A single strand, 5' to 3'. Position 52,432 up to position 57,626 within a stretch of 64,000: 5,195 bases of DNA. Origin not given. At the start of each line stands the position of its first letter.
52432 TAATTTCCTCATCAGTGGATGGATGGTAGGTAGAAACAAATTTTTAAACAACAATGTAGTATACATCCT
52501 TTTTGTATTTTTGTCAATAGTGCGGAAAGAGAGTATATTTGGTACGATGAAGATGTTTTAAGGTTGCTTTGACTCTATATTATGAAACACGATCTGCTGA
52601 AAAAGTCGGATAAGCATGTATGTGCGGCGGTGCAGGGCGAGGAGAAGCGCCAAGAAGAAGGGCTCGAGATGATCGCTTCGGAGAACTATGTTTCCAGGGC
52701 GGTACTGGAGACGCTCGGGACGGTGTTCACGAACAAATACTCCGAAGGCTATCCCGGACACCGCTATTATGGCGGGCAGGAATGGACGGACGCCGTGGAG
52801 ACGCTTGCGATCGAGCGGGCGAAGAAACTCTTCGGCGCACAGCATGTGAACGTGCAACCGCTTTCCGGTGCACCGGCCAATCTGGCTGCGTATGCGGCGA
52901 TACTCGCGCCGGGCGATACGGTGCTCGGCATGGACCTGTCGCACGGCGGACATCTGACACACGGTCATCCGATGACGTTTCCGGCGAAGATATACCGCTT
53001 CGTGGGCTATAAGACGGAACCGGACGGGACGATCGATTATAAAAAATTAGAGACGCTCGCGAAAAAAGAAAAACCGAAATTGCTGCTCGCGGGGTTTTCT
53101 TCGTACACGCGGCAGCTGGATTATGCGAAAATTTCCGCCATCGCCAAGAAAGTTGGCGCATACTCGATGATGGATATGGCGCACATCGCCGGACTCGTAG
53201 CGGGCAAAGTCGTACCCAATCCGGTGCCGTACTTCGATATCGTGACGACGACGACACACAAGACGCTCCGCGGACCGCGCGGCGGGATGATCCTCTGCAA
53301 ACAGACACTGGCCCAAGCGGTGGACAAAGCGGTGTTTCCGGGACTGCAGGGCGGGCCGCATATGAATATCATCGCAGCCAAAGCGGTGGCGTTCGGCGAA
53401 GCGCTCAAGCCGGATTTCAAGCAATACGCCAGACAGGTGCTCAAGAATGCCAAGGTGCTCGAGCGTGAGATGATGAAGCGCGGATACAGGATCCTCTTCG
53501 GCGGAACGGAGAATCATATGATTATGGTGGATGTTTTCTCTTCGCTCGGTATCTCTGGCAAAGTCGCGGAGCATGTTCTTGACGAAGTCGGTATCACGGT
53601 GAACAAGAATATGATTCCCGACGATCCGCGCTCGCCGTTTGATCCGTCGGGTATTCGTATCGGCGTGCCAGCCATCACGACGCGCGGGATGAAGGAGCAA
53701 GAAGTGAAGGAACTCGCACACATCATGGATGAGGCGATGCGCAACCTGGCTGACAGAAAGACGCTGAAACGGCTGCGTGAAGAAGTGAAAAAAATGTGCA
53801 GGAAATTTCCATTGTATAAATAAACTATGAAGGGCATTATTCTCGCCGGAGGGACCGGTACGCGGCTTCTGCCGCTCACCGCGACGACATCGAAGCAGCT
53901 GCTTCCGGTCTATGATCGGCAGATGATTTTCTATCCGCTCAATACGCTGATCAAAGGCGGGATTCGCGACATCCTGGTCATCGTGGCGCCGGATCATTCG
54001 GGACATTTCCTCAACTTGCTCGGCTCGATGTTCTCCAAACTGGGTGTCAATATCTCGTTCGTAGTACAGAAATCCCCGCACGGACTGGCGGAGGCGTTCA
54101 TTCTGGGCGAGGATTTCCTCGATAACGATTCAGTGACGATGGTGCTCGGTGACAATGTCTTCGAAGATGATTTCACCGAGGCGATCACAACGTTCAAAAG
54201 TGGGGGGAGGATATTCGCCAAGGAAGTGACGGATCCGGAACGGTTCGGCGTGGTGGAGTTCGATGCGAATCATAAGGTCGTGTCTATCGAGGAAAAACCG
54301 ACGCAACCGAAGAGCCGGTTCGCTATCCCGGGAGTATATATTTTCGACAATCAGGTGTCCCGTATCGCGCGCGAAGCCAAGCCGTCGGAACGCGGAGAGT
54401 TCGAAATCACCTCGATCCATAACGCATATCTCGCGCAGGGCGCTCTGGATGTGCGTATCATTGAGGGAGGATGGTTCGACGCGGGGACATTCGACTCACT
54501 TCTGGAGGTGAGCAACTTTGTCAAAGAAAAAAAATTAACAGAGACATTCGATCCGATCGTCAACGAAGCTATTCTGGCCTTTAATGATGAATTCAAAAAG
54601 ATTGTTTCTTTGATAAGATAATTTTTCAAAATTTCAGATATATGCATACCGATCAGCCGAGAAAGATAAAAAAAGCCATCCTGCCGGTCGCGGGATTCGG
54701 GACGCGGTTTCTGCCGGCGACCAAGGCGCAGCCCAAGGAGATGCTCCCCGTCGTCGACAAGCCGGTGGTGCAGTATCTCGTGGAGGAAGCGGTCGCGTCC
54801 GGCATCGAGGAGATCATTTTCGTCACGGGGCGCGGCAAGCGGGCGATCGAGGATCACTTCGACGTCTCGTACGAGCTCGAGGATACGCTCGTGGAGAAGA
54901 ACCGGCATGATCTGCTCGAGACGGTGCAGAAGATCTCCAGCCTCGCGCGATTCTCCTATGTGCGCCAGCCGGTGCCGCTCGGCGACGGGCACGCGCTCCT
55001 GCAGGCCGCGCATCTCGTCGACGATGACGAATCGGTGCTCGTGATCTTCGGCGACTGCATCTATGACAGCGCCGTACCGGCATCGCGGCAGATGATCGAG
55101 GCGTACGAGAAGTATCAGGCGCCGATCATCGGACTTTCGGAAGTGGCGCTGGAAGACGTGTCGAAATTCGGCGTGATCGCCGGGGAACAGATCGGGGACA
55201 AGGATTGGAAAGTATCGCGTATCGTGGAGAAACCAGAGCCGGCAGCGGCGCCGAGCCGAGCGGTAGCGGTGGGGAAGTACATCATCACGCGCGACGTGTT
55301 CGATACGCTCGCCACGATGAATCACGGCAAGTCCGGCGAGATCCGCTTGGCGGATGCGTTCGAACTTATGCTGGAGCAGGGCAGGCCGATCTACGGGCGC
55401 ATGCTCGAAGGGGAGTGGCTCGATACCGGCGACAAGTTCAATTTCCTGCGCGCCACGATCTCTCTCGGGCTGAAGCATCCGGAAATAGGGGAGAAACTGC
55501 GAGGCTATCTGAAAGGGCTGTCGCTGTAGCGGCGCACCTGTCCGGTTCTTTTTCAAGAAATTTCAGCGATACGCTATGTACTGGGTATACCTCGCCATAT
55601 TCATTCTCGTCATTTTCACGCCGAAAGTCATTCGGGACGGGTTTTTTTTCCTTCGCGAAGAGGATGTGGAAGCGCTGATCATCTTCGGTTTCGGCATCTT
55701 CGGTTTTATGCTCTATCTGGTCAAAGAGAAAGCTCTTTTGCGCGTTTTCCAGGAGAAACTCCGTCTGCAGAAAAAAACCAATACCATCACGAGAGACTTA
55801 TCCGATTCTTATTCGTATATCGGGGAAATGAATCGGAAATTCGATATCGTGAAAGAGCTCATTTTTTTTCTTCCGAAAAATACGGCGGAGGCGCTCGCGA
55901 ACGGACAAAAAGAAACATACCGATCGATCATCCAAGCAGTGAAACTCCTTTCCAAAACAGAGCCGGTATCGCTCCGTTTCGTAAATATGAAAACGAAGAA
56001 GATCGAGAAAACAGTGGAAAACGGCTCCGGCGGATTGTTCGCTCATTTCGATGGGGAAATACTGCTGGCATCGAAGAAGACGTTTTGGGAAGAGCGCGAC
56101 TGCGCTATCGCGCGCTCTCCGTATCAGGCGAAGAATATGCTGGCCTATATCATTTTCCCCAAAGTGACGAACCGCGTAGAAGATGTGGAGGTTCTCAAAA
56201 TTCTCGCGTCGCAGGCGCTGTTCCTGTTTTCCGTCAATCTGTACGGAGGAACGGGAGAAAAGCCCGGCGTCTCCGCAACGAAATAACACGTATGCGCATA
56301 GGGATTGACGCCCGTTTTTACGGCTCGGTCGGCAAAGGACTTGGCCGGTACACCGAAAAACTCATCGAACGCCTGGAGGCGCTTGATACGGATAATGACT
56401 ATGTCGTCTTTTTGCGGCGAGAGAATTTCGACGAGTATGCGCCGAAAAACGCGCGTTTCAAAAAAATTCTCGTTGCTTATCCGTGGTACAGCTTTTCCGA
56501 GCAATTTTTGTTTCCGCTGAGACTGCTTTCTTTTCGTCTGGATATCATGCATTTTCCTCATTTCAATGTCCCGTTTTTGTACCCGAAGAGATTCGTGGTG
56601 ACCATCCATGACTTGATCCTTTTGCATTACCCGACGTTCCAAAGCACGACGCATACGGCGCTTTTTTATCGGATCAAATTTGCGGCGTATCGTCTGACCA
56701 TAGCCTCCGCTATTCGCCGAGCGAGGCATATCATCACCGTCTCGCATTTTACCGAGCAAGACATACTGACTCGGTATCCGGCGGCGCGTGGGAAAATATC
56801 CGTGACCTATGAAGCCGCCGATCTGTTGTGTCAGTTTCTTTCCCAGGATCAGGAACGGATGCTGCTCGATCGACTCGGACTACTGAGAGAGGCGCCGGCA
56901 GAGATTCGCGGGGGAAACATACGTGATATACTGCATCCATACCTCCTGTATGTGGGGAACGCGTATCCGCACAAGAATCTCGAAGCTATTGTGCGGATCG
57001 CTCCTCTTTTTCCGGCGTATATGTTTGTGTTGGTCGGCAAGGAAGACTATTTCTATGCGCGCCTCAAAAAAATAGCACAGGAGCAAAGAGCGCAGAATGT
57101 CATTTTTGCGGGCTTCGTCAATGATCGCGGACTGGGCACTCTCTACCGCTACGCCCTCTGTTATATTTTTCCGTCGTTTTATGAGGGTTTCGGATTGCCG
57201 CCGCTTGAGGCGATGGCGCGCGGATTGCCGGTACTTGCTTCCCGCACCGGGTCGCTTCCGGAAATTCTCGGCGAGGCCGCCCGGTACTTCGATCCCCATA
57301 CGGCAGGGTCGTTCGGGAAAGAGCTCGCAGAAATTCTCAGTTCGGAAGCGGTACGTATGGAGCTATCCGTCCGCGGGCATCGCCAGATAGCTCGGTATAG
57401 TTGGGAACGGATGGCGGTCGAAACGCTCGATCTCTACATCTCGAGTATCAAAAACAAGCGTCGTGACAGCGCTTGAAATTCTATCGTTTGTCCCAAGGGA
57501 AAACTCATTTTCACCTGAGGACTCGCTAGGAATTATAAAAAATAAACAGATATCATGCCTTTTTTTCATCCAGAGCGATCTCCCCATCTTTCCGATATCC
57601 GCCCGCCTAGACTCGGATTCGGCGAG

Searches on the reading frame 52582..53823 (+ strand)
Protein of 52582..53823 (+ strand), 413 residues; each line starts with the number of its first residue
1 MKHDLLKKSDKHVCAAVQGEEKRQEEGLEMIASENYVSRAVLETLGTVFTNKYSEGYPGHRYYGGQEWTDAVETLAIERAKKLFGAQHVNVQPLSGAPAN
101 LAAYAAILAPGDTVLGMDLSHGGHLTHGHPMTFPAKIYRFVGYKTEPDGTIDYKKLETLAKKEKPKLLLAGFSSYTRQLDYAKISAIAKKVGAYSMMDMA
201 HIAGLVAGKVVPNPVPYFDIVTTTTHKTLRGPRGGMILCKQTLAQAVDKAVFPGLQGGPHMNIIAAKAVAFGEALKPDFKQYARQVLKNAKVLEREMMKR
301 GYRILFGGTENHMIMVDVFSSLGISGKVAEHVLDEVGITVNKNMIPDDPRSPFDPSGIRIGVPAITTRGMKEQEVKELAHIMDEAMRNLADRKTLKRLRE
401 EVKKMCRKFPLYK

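Call 90: search_protein_families(library=pfam, proteins=[window:52582-53823:+], max_evalue=0.001)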
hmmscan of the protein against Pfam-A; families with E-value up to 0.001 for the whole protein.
window:52582-53823:+ (413 aa): 3 families
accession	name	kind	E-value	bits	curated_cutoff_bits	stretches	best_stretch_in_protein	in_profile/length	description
PF00464.25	SHMT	-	6.4e-158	526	27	1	6-381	1-398/399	Serine hydroxymethyltransferase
PF00155.27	Aminotran_1_2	-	8.1e-15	55.3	19.7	1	79-371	50-355/361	Aminotransferase class I and II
PF01212.27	Beta_elim_lyase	-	4.4e-07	29.9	27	1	59-300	24-268/288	Beta-eliminating lyase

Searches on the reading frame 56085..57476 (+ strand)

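Call 90: search_protein_families(library=pfam, proteins=[window:56085-57476:+], max_evalue=0.001)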
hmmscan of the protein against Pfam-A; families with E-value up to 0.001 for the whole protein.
window:56085-57476:+ (463 aa): 5 families
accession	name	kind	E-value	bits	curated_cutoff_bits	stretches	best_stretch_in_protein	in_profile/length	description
PF00534.26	Glycos_transf_1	-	8.8e-28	97.4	26.4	1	285-428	16-166/172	Glycosyl transferases group 1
PF13692.12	Glyco_trans_1_4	-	3.4e-22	79.7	27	1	285-419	2-141/142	Glycosyl transferases group 1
PF13439.12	Glyco_transf_4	-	3.4e-12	47.2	28.5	1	85-246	3-167/170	Glycosyltransferase Family 4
PF20706.3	GT4-conflict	-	1.5e-07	31.2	26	1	325-398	250-323/385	Family 4 Glycosyltransferase in conflict systems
PF13579.12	Glyco_trans_4_4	-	2.1e-05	25.3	29.7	1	85-240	2-154/158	Glycosyl transferase 4-like domain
